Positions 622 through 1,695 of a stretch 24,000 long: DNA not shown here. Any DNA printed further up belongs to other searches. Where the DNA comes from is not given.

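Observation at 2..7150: PRD-regulated catabolic cluster with four uncharacterised proteins (SFCGS, small soluble, two membrane) where a PTS EIIABCD would be expected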

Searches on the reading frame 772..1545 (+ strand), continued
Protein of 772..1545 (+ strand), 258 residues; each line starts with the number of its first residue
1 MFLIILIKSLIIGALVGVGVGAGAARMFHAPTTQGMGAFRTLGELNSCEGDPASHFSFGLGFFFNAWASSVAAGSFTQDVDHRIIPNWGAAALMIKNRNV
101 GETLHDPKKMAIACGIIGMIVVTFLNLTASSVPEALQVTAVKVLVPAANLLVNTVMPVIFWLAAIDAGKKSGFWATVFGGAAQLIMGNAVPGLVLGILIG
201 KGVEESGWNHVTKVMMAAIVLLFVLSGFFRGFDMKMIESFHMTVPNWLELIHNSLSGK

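Call 32: get_annotated_region(hit=H4, flank=10000)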
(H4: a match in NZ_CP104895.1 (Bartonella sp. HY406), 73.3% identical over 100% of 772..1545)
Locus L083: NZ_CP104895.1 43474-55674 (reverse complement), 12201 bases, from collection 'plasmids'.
description: Bartonella sp. HY406 plasmid unnamed2, complete sequence
organism: Bartonella sp. HY406 (NCBI taxid 2979331)
taxonomy: Bacteria; Pseudomonadota; Alphaproteobacteria; Hyphomicrobiales; Bartonellaceae; Bartonella; Bartonella sp. HY406
host: -; source: pure-culture,feces of bat; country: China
typing (MOB-suite, as given by PLSDB): non-mobilizable
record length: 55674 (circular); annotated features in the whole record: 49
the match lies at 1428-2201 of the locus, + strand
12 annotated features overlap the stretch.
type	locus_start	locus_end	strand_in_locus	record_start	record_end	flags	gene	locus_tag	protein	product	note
CDS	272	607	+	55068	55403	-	-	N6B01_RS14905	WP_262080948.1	PRD domain-containing protein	GO:0006355 - regulation of DNA-templated transcription [Evidence IEA]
CDS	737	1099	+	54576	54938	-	-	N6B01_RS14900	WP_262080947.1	glycine-rich SFCGS family protein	-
CDS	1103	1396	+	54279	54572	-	-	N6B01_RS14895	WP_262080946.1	DUF4312 family protein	-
CDS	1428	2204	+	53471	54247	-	-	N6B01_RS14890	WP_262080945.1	DUF4311 domain-containing protein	-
CDS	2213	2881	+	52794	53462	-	-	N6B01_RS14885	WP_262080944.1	DUF4310 family protein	-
CDS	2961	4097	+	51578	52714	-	-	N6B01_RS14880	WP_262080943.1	amidohydrolase/deacetylase family metallohydrolase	GO:0008150 - biological_process [Evidence IEA]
CDS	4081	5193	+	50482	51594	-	-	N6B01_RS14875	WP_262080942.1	DgaE family pyridoxal phosphate-dependent ammonia lyase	-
CDS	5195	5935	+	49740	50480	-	-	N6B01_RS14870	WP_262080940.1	KDGP aldolase family protein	-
CDS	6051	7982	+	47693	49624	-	-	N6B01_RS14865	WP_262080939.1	BglG family transcription antiterminator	-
CDS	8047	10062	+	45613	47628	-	ptsP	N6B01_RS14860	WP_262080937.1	phosphoenolpyruvate--protein phosphotransferase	GO:0009401 - phosphoenolpyruvate-dependent sugar phosphotransferase system [Evidence IEA]; GO:0006808 - regulation of ...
CDS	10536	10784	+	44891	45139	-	-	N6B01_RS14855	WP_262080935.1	hypothetical protein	-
CDS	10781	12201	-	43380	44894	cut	tssA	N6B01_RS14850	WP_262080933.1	type VI secretion system protein TssA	-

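Call 41: search_protein_families(library=pfam, proteins=[L001:8964-9299:+, L083:8047-10059:+, L081:11620-12930:+, L081:12959-13255:+, L081:13267-14352:+, L081:17325-18332:+, L082:5657-7720:+, L082:7647-8861:+, L082:13547-13879:+, L082:13933-14397:+], max_evalue=0.001)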
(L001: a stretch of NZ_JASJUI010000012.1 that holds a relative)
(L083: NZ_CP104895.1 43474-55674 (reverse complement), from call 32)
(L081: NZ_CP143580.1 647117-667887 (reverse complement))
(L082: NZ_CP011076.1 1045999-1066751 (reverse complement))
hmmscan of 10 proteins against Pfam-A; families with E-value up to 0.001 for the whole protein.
L001:8964-9299:+ (112 aa): 0 families

L083:8047-10059:+ (671 aa): 4 families
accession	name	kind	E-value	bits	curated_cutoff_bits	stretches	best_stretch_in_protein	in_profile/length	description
PF02896.24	PEP-utilizers_C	-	6.6e-104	347.6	22.8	1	360-640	5-290/293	PEP-utilising enzyme, PEP-binding domain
PF00381.24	PTS-HPr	-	2.4e-23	82.4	23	1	9-86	4-80/81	PTS HPr component phosphorylation site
PF00391.29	PEP-utilizers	-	1.2e-22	79.7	23.1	1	259-331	2-72/72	PEP-utilising enzyme, mobile domain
PF05524.18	PEP-utilisers_N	-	8.3e-22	78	24.4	1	117-233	1-121/121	PEP-utilising enzyme, N-terminal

L081:11620-12930:+ (437 aa): 1 family
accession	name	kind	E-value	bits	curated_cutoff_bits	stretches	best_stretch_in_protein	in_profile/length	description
PF02378.23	PTS_EIIC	-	9e-61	206.1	30.7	1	29-352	1-319/319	Phosphotransferase system, EIIC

L081:12959-13255:+ (99 aa): 0 families

L081:13267-14352:+ (362 aa): 2 families
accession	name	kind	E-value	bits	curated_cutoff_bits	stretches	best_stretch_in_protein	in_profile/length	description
PF19200.6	MupG_N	-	1.4e-96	323.1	24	1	5-239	1-236/237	6-phospho-N-acetylmuramidase, N-terminal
PF05913.16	MupG_C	-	1.2e-37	129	24.4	1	247-359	2-115/116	6-phospho-N-acetylmuramidase, C-terminal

L081:17325-18332:+ (336 aa): 1 family
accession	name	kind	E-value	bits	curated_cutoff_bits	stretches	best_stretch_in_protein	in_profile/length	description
PF00294.29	PfkB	-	3.6e-29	102.5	25.8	2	2-208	3-200/302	pfkB family carbohydrate kinase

L082:5657-7720:+ (688 aa): 6 families
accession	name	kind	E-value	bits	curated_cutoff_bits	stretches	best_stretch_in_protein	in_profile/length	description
PF00874.25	PRD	-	2.8e-26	92.1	23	2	344-433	2-90/90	PRD domain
PF05043.19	Mga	-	4.7e-08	34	21.1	0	27-76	22-71/87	Mga helix-turn-helix domain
PF08279.18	HTH_11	-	8.1e-08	32.5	25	1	21-78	1-54/55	HTH domain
PF08220.18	HTH_DeoR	-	5.4e-06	26.5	21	0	26-59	5-38/57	DeoR-like helix-turn-helix domain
PF07638.17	Sigma70_ECF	-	8.3e-05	23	21.1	1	34-65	150-181/185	ECF sigma factor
PF21476.4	PF0610-like_N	-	0.00073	20.2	33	0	24-65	5-44/50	PF0610-like, N-terminal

L082:7647-8861:+ (405 aa): 2 families
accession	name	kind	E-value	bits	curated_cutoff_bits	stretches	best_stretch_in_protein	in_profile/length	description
PF01979.26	Amidohydro_1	-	4.5e-15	56.2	25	1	85-401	1-344/345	Amidohydrolase family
PF07969.17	Amidohydro_3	-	7.2e-14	52.6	29.7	2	330-401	407-470/472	Amidohydrolase family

L082:13547-13879:+ (111 aa): 1 family
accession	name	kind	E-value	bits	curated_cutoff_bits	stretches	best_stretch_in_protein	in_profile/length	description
PF00072.30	Response_reg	-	9.1e-24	84.2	30.2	1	9-105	1-98/111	Response regulator receiver domain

L082:13933-14397:+ (155 aa): 2 families
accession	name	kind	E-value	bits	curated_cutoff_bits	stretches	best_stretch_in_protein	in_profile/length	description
PF00672.30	HAMP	-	2.2e-07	31.5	25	1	88-129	11-52/53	HAMP domain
PF06837.17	Fijivirus_P9-2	-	0.00099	19.3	27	0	12-120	48-144/178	Fijivirus P9-2 protein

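Call 42: search_protein_representatives(protein=P0016)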
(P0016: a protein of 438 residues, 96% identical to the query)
Query: 438 residues. Proteins with E-value up to 0.001 (for the whole library): 243; up to 1e-10: 178; up to 1e-30: 73. The best 150 are listed.
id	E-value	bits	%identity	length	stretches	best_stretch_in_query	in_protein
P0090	3.6e-117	408.6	91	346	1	1-206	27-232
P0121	1.5e-110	386.8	72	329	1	1-231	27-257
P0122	1.4e-97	344.0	63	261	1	1-227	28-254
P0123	1.2e-95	337.7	94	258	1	63-231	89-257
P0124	4.9e-81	289.5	92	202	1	230-383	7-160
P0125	2.7e-80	287.1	91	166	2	334-438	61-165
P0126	1.0e-71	258.8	94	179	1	256-396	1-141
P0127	6.2e-65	236.4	91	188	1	230-355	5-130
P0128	7.0e-65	236.3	82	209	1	230-371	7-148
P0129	3.1e-64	234.1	88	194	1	230-358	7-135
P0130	1.5e-60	222.0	55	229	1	230-436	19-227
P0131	8.9e-60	219.5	70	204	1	1-136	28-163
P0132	9.6e-60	219.3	73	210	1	256-413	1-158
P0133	9.1e-58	212.8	70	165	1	68-231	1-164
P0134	7.0e-57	209.9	89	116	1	118-231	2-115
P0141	9.9e-49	183.0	45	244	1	1-212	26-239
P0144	9.4e-48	179.8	41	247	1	1-211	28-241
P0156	4.8e-44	167.6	46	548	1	225-432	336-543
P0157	1.6e-43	165.9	46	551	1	226-432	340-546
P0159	7.0e-43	163.8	41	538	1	217-432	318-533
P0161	8.3e-43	163.5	47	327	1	225-433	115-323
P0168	5.6e-40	154.2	45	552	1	224-432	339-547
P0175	6.9e-37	144.0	43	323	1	229-437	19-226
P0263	5.7e-14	68.5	34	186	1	230-399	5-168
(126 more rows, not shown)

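Call 43: search_protein_families(library=pfam, proteins=[P0156, P0157, P0159, P0168, P0161, P0175, P0141, P0144, P0121, P0263], max_evalue=0.01)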
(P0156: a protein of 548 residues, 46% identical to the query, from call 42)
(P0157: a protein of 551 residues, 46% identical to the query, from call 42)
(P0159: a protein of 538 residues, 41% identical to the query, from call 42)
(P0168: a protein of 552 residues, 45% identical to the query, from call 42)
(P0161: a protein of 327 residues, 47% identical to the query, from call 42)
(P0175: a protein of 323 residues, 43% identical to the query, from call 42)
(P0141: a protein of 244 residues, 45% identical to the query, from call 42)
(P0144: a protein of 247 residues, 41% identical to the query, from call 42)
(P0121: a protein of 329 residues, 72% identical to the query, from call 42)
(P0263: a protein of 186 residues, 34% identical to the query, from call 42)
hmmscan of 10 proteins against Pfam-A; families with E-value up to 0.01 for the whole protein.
P0156 (548 aa): 1 family
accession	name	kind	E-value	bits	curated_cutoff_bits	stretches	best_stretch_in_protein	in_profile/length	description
PF14187.11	DUF4310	-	2.7e-64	217.2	27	1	341-543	3-205/209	Domain of unknown function (DUF4310)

P0157 (551 aa): 2 families
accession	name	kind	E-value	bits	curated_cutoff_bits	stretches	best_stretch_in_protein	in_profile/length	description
PF14187.11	DUF4310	-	1.2e-63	215.1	27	1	344-547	3-206/209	Domain of unknown function (DUF4310)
PF10046.14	BLOC1_2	-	0.0071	17.1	33.4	1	76-164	8-93/96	Biogenesis of lysosome-related organelles complex-1 subunit 2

P0159 (538 aa): 1 family
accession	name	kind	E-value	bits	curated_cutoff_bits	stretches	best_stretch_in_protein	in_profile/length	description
PF14187.11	DUF4310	-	3.9e-62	210.1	27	1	332-534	4-206/209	Domain of unknown function (DUF4310)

P0168 (552 aa): 1 family
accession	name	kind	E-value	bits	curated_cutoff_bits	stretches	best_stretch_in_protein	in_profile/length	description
PF14187.11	DUF4310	-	2.3e-64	217.4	27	1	345-548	3-206/209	Domain of unknown function (DUF4310)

P0161 (327 aa): 1 family
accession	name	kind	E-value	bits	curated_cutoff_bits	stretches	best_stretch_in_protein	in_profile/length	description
PF14187.11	DUF4310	-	2.7e-66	223.7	27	1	120-323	3-206/209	Domain of unknown function (DUF4310)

P0175 (323 aa): 2 families
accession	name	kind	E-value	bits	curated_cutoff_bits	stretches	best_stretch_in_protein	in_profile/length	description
PF14187.11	DUF4310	-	1.1e-58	198.8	27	1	20-225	3-209/209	Domain of unknown function (DUF4310)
PF02368.24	Big_2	-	5.4e-16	58.8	22.8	1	226-304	1-79/79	Bacterial Ig-like domain (group 2)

P0141 (244 aa): 1 family
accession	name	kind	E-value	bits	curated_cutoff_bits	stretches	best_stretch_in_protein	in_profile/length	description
PF14188.11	DUF4311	-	3.5e-76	256.2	27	1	24-235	1-210/212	Domain of unknown function (DUF4311)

P0144 (247 aa): 1 family
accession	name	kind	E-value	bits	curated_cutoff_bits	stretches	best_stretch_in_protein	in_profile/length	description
PF14188.11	DUF4311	-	3.6e-69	233.3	27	1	26-238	1-210/212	Domain of unknown function (DUF4311)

P0121 (329 aa): 2 families
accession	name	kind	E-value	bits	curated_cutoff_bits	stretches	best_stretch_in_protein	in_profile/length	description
PF14188.11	DUF4311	-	2.6e-109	364.4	27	1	25-236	1-212/212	Domain of unknown function (DUF4311)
PF09991.14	DUF2232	-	0.0008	19.1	27.8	1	142-272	10-148/290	Predicted membrane protein (DUF2232)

P0263 (186 aa): 1 family
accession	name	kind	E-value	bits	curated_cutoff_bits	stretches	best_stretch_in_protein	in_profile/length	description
PF14187.11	DUF4310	-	2.3e-31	109.6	27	1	5-145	3-148/209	Domain of unknown function (DUF4310)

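Call 85: find_encoding_contigs(protein=P0042, flank=10000, max_places=1)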
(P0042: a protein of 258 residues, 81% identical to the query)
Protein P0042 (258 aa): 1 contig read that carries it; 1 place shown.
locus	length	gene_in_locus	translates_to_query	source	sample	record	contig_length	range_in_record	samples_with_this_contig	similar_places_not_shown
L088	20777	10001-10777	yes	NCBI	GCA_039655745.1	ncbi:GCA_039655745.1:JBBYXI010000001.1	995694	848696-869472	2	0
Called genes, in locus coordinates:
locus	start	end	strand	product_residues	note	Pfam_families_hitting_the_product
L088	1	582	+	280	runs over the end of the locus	PF00528:BPD_transp_1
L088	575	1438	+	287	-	PF00528:BPD_transp_1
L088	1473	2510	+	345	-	PF00005:ABC_tran, PF13304:AAA_21 (weak)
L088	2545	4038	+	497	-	PF00496:SBP_bac_5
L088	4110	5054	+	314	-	PF19300:BPD_transp_1_N, PF00528:BPD_transp_1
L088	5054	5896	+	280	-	PF00528:BPD_transp_1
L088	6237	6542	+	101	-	-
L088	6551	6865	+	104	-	-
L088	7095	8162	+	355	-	PF13588:HSDR_N_2, PF04313:HSDR_N (weak)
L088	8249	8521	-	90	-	-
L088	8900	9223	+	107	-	-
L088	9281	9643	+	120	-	PF14272:Gly_rich_SFCGS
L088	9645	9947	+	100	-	PF14189:DUF4312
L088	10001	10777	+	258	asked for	PF14188:DUF4311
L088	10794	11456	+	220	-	PF14187:DUF4310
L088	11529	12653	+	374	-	PF01979:Amidohydro_1, PF07969:Amidohydro_3 (weak)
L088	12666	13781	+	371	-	PF03841:SelA, PF01212:Beta_elim_lyase (weak), PF01053:Cys_Met_Meta_PP (weak)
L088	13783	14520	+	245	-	PF07071:KDGP_aldolase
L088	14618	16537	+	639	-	PF08279:HTH_11, PF05043:Mga (weak), PF00874:PRD, PF00359:PTS_EIIA_2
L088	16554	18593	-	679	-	PF00381:PTS-HPr, PF05524:PEP-utilisers_N, PF00391:PEP-utilizers, PF02896:PEP-utilizers_C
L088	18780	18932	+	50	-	-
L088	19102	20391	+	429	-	PF00275:EPSP_synthase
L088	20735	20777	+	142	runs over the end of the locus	PF11164:DUF2948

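Call 91: search_protein_families(library=ncbifam, proteins=[L001:8964-9299:+, L088:16557-18593:-], max_evalue=0.01)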
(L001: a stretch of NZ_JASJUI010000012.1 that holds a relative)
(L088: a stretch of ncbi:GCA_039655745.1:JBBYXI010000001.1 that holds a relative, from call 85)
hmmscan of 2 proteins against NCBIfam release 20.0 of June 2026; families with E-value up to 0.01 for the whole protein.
L001:8964-9299:+ (112 aa): 1 family
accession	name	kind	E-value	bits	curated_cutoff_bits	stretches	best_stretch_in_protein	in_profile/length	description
TIGR03582.1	EF_0829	hypoth_equivalog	1.6e-40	137.8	69.35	1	17-111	13-107/107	PRD domain protein, EF_0829/AHA_3910 family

L088:16557-18593:- (679 aa): 35 families (the best 25 are shown)
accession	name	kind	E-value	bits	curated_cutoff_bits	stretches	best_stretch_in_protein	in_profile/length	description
TIGR01417.1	PTS_I_fam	equivalog_domain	6.5e-159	530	341.7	1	124-673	1-563/565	phosphoenolpyruvate--protein phosphotransferase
NF008382.0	PRK11177.1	equivalog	5.2e-145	484.3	824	1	124-676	2-567/575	phosphoenolpyruvate-protein phosphotransferase PtsI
NF008283.0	PRK11061.1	equivalog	1.3e-116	390.7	583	1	124-675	171-732/748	phosphoenolpyruvate--protein phosphotransferase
NF005057.0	PRK06464.1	equivalog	8.4e-62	209.3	598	2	463-648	596-787/798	phosphoenolpyruvate synthase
TIGR01418.1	PEP_synth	equivalog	1.1e-57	196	739.75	2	462-646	589-779/784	pyruvate, water dikinase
NF008478.1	PRK11377.1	equivalog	4.1e-43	148.1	520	1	14-341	159-470/473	dihydroxyacetone kinase phosphoryl donor subunit DhaM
TIGR01828.1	pyru_phos_dikin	equivalog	4.7e-39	134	843.45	2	464-575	651-774/865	pyruvate, phosphate dikinase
TIGR01003.1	PTS_HPr_family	subfamily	2.7e-22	78.5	47.9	1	12-91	3-82/82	HPr family phosphocarrier protein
NF010352.0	PRK13780.1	equivalog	1.1e-16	60.4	110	1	15-91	6-82/88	phosphocarrier protein HPr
NF008319.0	PRK11109.1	equivalog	1.6e-16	60.6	302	1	5-97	280-375/376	fused PTS fructose transporter subunit IIA/HPr protein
NF010354.0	PRK13782.1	equivalog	2e-16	59.8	123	1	11-92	2-83/85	HPr family phosphocarrier protein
NF041319.1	PTS-HPr_Halo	equivalog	6.6e-15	55.3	140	1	16-91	6-84/87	phosphocarrier protein HPr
NF008104.0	PRK10850.1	equivalog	2.6e-14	53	153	1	13-91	4-82/85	phosphocarrier protein Hpr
NF010351.0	PRK13779.1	equivalog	1.6e-11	43.8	766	1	15-105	295-388/503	bifunctional PTS system fructose-specific transporter subunit IIA/HPr protein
NF008146.0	PRK10897.1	equivalog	4.4e-10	39.7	119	1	11-96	3-89/90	PTS phosphocarrier protein NPr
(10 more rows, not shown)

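Call 104: search_solved_structures(query=A1, max_evalue=10)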
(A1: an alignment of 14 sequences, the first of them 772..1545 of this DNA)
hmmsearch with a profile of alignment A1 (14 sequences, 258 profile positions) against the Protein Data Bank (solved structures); distinct sequences matched with E-value up to 10: 2.
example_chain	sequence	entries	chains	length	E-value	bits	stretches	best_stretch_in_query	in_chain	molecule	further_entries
3o63_A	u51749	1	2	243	1.3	11.6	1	35-114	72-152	Probable thiamine-phosphate pyrophosphorylase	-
8tm9_A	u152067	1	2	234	2.3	10.8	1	201-235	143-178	D_3_633_8x peptide bound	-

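Call 120: find_encoding_contigs(protein=P0073, flank=8000, max_places=1)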
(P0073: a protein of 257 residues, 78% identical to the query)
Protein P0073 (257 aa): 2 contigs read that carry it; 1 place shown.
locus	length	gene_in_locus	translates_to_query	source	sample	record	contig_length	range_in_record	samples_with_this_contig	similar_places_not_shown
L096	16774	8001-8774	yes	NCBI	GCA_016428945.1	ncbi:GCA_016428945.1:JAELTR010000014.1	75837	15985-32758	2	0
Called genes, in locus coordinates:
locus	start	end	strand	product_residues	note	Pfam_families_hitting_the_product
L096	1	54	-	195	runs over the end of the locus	PF01810:LysE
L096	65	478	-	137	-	PF09391:DUF2000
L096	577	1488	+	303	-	PF00126:HTH_1, PF03466:LysR_substrate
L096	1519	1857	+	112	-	PF09350:DJC28_CD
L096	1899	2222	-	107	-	PF11747:RebB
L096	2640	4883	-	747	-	PF11308:Glyco_hydro_129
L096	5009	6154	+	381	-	PF10093:EarP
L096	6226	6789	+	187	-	PF08207:EFP_N, PF01132:EFP, PF09285:Elong-fact-P_C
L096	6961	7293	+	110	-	-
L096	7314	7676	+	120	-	PF14272:Gly_rich_SFCGS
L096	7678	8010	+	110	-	PF14189:DUF4312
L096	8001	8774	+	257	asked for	PF14188:DUF4311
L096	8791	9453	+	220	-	PF14187:DUF4310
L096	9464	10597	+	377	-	PF01979:Amidohydro_1, PF07969:Amidohydro_3 (weak), PF22647:EF_0837-like_N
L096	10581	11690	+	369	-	PF03841:SelA, PF01212:Beta_elim_lyase (weak), PF01053:Cys_Met_Meta_PP (weak)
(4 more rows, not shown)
